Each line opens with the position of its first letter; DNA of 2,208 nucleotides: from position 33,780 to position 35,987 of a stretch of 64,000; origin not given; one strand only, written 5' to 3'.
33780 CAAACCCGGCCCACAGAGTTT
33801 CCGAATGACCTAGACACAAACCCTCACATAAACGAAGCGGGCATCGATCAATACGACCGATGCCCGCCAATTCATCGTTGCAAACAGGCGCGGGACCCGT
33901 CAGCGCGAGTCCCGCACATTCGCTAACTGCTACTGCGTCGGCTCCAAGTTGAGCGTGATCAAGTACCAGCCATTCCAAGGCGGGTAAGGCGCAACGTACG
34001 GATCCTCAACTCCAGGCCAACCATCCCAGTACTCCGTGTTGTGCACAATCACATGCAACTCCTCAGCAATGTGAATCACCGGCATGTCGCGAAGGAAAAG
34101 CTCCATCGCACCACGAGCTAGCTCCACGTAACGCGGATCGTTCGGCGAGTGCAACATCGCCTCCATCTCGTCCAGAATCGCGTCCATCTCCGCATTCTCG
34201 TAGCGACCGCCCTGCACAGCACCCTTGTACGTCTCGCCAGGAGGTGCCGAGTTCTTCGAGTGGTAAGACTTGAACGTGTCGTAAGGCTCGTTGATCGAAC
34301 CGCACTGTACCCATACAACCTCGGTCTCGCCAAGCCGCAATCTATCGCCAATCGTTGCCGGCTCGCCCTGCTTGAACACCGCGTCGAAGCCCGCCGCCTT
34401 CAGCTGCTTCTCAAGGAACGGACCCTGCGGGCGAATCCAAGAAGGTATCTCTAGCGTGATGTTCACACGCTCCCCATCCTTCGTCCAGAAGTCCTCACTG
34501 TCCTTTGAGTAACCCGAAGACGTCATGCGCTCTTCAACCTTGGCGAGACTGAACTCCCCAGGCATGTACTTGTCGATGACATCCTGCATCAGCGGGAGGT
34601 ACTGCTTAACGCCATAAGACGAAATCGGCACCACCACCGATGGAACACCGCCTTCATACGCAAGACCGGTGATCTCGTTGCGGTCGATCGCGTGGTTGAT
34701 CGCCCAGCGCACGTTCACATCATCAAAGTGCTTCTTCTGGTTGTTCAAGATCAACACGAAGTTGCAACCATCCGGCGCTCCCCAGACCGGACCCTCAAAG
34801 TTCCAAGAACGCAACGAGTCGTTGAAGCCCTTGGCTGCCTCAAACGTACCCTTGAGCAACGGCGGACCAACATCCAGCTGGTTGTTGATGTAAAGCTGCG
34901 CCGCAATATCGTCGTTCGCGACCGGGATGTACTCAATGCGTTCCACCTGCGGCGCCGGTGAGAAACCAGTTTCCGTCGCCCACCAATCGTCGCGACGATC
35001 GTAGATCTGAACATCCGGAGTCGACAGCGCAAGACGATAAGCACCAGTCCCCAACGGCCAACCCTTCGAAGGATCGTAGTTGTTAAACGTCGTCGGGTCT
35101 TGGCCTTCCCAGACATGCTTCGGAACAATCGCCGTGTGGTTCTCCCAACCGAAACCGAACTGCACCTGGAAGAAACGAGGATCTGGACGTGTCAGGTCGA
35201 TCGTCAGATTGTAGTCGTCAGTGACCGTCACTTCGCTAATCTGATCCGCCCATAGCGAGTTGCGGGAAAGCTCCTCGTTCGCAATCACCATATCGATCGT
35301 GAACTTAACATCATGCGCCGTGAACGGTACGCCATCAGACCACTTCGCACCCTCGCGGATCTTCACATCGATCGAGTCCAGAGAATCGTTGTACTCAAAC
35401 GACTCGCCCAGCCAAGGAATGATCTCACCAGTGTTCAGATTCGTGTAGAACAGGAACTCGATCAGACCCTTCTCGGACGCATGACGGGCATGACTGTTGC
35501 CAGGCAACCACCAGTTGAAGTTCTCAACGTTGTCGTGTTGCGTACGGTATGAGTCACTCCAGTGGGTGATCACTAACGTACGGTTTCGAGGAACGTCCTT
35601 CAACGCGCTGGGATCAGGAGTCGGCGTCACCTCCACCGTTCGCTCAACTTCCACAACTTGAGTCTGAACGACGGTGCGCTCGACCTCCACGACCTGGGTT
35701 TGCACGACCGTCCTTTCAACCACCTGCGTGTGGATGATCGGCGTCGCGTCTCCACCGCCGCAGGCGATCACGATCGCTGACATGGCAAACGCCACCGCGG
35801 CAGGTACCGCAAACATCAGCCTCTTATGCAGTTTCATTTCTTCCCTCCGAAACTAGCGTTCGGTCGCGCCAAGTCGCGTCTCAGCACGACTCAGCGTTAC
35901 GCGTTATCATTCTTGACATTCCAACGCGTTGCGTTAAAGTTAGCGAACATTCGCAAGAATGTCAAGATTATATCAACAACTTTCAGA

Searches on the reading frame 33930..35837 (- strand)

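Call 40: search_protein_families(library=ncbifam, proteins=[window:33930-35837:-], max_evalue=0.00001)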
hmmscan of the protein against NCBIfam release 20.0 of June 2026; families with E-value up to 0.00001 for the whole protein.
window:33930-35837:- (635 aa): 7 families
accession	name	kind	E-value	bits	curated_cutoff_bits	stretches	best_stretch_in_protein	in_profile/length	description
NF045468.1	Opp5A_nikA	equivalog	2.5e-16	59.3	600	1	123-290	42-188/488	nickel ABC transporter substrate-binding protein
TIGR02294.1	nickel_nikA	equivalog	3.5e-15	55.5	393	1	134-462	43-347/501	nickel ABC transporter substrate-binding protein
TIGR04028.1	SBP_KPN_01854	hypoth_equivalog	1.6e-14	53.4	468.5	1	129-593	34-480/509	TIGR04028 family ABC transporter substrate-binding protein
NF045467.1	Opp4A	equivalog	3.6e-14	51.9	650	1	146-456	85-395/556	oligopeptide ABC transporter substrate-binding protein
NF047575.1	opine_bind_CntA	exception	3.2e-11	42.5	800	1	136-288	75-218/535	staphylopine-dependent metal ABC transporter substrate-binding lipoprotein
NF011942.0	PRK15413.1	equivalog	3.4e-10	39.2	594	1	143-416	75-327/512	glutathione ABC transporter substrate-binding protein GsiB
NF011684.0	PRK15104.1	equivalog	3.7e-08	32.5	947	0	123-391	67-330/543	oligopeptide ABC transporter substrate-binding protein OppA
